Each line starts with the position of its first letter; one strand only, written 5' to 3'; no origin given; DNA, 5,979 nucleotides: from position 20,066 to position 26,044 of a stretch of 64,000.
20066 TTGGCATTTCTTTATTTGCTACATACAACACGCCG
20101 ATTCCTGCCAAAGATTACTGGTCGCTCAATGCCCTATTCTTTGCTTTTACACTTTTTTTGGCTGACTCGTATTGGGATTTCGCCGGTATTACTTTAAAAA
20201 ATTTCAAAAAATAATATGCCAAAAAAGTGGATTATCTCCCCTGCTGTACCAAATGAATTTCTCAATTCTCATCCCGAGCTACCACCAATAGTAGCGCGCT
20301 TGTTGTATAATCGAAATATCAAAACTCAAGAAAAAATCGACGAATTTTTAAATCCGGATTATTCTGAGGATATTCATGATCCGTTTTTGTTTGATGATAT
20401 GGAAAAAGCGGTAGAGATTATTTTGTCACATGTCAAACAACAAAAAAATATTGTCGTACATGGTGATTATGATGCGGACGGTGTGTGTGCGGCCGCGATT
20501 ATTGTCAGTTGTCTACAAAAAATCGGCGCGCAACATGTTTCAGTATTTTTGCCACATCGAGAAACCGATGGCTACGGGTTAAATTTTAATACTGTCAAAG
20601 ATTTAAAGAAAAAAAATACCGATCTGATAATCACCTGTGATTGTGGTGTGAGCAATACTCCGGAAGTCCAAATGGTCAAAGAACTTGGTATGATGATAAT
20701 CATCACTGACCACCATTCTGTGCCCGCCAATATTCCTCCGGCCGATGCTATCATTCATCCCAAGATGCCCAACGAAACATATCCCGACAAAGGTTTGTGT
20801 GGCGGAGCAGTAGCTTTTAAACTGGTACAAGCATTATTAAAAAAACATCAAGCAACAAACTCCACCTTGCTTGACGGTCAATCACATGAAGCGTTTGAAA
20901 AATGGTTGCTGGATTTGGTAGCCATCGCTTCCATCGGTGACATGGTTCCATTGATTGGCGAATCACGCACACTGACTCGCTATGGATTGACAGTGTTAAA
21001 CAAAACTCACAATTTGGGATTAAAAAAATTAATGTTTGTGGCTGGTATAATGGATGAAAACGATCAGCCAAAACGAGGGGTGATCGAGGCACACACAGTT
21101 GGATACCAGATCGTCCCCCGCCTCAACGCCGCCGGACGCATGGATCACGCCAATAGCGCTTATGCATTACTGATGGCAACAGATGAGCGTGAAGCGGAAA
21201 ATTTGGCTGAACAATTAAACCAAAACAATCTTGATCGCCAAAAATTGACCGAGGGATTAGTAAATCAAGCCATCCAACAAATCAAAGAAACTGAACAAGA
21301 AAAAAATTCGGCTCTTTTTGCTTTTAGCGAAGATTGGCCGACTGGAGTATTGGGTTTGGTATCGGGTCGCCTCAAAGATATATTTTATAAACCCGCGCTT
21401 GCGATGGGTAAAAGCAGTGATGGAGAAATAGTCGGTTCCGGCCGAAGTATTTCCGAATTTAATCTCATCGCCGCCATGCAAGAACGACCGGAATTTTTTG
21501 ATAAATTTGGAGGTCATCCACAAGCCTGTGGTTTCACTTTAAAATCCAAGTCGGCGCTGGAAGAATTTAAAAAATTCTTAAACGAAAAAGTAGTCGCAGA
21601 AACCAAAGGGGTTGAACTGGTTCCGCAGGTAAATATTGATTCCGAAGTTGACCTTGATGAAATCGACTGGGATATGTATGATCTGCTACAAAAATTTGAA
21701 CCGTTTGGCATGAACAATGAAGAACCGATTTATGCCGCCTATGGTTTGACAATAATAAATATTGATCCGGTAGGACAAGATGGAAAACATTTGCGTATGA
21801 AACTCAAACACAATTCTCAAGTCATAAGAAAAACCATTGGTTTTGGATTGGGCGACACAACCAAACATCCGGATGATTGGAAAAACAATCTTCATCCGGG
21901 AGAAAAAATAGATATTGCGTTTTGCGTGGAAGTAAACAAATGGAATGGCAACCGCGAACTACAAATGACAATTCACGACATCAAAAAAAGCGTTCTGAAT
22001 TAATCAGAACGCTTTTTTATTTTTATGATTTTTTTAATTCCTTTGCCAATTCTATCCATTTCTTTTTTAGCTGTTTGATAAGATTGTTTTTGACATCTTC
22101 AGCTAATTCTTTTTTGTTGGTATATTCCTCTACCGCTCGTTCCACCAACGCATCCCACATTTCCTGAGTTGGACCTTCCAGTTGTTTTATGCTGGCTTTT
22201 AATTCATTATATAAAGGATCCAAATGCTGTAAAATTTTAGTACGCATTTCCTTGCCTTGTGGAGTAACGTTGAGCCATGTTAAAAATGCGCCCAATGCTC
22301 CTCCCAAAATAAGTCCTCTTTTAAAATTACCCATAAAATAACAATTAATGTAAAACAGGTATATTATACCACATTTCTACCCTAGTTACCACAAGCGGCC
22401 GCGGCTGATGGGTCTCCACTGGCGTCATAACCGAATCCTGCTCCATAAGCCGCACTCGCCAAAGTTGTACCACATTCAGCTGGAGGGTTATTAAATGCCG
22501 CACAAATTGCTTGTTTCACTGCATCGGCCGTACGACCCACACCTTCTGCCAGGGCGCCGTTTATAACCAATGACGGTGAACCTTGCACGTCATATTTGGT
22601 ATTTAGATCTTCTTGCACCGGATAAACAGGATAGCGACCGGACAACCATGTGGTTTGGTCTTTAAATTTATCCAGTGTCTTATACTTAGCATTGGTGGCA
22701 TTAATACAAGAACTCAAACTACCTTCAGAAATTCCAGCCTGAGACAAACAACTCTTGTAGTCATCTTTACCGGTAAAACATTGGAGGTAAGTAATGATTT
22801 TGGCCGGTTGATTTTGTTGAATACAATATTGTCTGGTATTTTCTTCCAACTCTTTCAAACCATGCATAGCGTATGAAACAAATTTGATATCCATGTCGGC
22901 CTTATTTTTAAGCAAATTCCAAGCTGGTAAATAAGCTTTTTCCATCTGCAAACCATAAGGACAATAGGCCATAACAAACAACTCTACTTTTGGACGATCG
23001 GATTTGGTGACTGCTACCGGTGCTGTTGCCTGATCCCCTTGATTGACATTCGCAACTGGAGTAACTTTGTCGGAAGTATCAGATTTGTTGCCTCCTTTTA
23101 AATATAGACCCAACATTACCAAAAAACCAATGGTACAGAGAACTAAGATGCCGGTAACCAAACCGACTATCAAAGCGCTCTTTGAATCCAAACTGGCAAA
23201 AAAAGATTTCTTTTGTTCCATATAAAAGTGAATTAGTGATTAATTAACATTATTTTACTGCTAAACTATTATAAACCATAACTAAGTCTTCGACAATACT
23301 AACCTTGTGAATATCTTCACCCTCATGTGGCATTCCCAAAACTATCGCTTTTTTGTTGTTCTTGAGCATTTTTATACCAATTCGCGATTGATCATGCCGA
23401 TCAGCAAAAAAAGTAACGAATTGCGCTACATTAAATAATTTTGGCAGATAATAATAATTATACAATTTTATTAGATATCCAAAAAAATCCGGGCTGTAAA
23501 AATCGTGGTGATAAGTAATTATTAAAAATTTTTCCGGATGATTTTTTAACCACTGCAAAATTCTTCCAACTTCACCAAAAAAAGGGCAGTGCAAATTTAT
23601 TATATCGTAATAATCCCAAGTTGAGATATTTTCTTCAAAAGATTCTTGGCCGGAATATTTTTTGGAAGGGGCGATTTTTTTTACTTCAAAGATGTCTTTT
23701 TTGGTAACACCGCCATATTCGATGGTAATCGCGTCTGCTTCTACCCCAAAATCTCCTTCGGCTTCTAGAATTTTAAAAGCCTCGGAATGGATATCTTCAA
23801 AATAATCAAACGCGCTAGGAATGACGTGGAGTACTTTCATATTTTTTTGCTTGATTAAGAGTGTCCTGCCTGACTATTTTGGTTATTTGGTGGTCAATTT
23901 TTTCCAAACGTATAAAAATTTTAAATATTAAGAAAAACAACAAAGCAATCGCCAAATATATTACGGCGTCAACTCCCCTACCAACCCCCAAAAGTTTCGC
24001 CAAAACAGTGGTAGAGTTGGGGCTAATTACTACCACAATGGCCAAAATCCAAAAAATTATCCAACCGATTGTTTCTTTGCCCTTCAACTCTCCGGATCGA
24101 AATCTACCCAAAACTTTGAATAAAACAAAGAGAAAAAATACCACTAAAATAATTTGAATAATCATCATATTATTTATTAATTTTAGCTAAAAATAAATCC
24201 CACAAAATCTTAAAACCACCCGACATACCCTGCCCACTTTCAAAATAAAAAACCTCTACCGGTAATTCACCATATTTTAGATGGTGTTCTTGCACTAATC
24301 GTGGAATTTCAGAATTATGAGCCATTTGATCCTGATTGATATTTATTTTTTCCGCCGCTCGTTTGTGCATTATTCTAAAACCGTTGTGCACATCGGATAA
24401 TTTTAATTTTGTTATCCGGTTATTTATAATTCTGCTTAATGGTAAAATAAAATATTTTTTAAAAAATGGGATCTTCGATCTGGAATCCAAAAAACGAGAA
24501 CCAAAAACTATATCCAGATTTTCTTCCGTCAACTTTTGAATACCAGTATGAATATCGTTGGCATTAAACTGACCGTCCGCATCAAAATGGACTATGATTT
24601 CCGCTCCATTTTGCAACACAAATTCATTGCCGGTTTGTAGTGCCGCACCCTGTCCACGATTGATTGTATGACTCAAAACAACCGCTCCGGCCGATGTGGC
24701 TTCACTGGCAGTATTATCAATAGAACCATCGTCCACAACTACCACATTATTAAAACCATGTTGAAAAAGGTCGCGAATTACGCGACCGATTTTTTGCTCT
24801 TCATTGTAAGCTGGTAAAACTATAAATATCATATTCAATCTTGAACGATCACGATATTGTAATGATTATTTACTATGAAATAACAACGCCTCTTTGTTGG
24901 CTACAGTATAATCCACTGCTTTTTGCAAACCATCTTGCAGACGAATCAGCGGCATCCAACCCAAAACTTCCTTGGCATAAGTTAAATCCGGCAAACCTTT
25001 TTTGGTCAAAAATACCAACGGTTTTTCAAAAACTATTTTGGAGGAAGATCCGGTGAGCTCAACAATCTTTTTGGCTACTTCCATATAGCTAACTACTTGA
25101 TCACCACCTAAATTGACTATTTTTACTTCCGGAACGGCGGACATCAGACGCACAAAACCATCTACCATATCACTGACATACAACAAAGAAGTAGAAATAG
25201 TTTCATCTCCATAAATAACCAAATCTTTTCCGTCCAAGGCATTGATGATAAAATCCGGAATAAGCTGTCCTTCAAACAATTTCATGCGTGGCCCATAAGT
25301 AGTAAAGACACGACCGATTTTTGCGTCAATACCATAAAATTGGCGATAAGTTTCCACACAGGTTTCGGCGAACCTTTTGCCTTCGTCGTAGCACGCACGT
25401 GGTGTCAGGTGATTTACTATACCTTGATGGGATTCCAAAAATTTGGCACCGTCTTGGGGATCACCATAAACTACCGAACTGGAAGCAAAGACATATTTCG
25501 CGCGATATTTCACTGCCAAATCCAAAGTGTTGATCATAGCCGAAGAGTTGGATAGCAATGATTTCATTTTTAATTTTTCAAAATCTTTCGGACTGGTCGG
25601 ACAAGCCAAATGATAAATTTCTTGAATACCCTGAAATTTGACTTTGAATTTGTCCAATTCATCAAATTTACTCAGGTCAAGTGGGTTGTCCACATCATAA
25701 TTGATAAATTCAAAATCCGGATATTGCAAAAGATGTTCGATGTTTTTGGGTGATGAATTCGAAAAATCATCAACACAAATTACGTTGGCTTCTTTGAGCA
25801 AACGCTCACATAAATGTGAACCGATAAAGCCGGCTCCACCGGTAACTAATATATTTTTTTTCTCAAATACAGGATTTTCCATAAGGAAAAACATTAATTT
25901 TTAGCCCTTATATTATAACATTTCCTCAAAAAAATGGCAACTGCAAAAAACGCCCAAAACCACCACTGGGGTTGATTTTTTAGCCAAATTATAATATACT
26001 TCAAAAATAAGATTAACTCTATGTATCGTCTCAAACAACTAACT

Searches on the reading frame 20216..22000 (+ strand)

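Call 76: search_protein_families(library=pfam, proteins=[window:20216-22000:+], max_evalue=0.001)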
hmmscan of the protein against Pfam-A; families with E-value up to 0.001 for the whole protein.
window:20216-22000:+ (595 aa): 3 families
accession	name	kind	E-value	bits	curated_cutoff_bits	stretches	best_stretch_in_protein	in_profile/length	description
PF17768.7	RecJ_OB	-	7.4e-28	97.2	27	1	474-588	1-107/107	RecJ OB domain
PF01368.27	DHH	-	2.4e-24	86.4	28.1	1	78-237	1-123/125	DHH family, N-terminal domain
PF02272.25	DHHA1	-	2.6e-14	53.9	25.9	1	365-459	3-100/102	DHHA1 domain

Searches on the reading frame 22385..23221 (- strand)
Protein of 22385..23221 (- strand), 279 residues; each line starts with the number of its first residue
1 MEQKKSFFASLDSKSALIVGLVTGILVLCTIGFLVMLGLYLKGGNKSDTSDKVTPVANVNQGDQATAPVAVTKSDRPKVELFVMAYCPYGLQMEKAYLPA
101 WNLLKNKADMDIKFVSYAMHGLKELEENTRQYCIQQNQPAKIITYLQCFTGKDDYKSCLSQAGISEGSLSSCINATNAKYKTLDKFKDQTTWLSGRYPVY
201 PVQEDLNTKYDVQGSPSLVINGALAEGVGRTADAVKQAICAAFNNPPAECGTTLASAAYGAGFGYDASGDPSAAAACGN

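Call 76: search_protein_families(library=pfam, proteins=[window:22385-23221:-], max_evalue=0.001)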
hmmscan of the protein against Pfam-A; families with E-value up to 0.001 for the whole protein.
window:22385-23221:- (279 aa): 1 family
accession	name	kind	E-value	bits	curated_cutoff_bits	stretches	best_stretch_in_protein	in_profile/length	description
PF03227.22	GILT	-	5.4e-05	23.9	22.4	0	78-161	1-106/107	Gamma interferon inducible lysosomal thiol reductase (GILT)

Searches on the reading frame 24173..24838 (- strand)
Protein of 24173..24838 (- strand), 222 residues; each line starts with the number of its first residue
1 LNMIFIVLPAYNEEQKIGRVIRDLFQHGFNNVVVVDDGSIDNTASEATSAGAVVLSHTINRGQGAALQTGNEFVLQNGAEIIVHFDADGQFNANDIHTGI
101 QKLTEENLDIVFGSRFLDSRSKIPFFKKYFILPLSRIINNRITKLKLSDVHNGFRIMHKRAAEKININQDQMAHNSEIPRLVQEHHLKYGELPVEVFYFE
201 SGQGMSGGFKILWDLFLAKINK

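Call 15: search_protein_families(library=pfam, proteins=[window:24173-24838:-], max_evalue=0.001)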
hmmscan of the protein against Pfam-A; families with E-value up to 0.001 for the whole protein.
window:24173-24838:- (222 aa): 2 families
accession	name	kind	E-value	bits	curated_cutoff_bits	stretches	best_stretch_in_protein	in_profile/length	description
PF00535.33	Glycos_transf_2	-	1.5e-23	84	23.3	1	6-165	2-167/168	Glycosyl transferase family 2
PF13704.12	Glyco_tranf_2_4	-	0.00027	21.8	27.5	1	12-88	2-81/98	Glycosyl transferase family 2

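Call 81: search_protein_families(library=ncbifam, proteins=[window:24173-24838:-], max_evalue=0.00001)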
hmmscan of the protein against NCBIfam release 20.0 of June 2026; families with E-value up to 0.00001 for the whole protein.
window:24173-24838:- (222 aa): 12 families
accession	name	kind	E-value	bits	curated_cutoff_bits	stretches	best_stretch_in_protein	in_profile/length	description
NF058614.1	PPMAGASynPpgS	equivalog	2.8e-56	190.5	370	1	4-218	2-222/226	polyprenyl-phospho-N-acetylgalactosaminyl synthase PpgS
TIGR04182.1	glyco_TIGR04182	equivalog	4.2e-24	85.4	325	1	5-195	3-189/293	S-layer glycoprotein N-glycosyltransferase AglJ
NF041391.1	DPhHxTase_Halo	equivalog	2.1e-11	43.2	375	1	10-168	3-156/213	dolichyl-phosphate hexose transferase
NF010496.0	PRK13915.1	equivalog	1.6e-10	40.6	262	1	3-88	32-126/307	glucosyl-3-phosphoglycerate synthase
NF041865.1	EpsU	equivalog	3.9e-10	39.3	700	1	6-104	43-148/394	exopolysaccharide biosynthesis GT2 family glycosyltransferase EpsU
NF041875.1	EPS_EpsD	equivalog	3.5e-09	36.5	370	1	6-129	3-131/325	exopolysaccharide biosynthesis glycosyltransferase EpsD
TIGR03937.1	PgaC_IcaA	equivalog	3.7e-09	36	422.3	1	2-106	45-153/407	poly-beta-1,6-N-acetyl-D-glucosamine synthase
TIGR04283.1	glyco_like_mftF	equivalog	1.7e-08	34.4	182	1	6-124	3-119/221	TIGR04283 family arsenosugar biosynthesis glycosyltransferase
NF007986.1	PRK10714.1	equivalog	1.6e-07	30.6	529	1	4-144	8-148/316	undecaprenyl-phosphate 4-deoxy-4-formamido-L-arabinose transferase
NF047588.1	GlcsyltransPgfSStrep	equivalog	6.2e-07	28.9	500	1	4-166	3-168/308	glycosyltransferase PgfS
TIGR03469.1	HpnB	hypoth_equivalog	5.6e-06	25.6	379.25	0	4-111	46-168/386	hopene-associated glycosyltransferase HpnB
TIGR03965.1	mycofact_glyco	equivalog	7.4e-06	25.1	280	1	4-74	76-153/467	mycofactocin biosynthesis glycosyltransferase MftF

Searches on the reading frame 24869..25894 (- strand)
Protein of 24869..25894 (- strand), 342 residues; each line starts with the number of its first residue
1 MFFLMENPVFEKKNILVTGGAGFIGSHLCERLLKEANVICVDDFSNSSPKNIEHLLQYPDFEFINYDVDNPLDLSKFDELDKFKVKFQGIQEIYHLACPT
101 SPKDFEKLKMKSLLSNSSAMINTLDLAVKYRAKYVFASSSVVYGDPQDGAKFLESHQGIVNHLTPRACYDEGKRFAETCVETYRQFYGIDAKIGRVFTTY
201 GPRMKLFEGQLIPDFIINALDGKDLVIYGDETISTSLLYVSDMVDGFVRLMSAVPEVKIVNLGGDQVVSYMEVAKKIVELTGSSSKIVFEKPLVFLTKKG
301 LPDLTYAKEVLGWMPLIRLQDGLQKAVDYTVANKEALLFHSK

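Call 15: search_protein_families(library=pfam, proteins=[window:24869-25894:-], max_evalue=0.001)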
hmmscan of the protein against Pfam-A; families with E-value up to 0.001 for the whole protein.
window:24869-25894:- (342 aa): 8 families
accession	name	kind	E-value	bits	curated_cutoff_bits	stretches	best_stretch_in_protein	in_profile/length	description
PF01370.27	Epimerase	-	2e-42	145.7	20.9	1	15-263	1-240/240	NAD dependent epimerase/dehydratase family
PF16363.11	GDP_Man_Dehyd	-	1.7e-36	126.8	27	1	16-325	1-331/332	GDP-mannose 4,6 dehydratase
PF01073.25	3Beta_HSD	-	2.9e-10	40.1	22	1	16-183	1-160/280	3-beta hydroxysteroid dehydrogenase/isomerase family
PF07993.18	NAD_binding_4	-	1.6e-06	27.9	20.1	0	17-37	1-21/258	Male sterility protein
PF02719.21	Polysacc_synt_2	-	6.6e-05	22.7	20.2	1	15-137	1-125/293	Polysaccharide biosynthesis protein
PF00106.31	adh_short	-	0.00028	20.9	26.6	1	13-111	1-99/195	short chain dehydrogenase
PF03435.24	Sacchrp_dh_NADP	-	0.00065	20.5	25.1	0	20-76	5-64/129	Saccharopine dehydrogenase NADP binding domain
PF04321.23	RmlD_sub_bind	-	0.00087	18.9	27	0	14-207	2-159/287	RmlD substrate binding domain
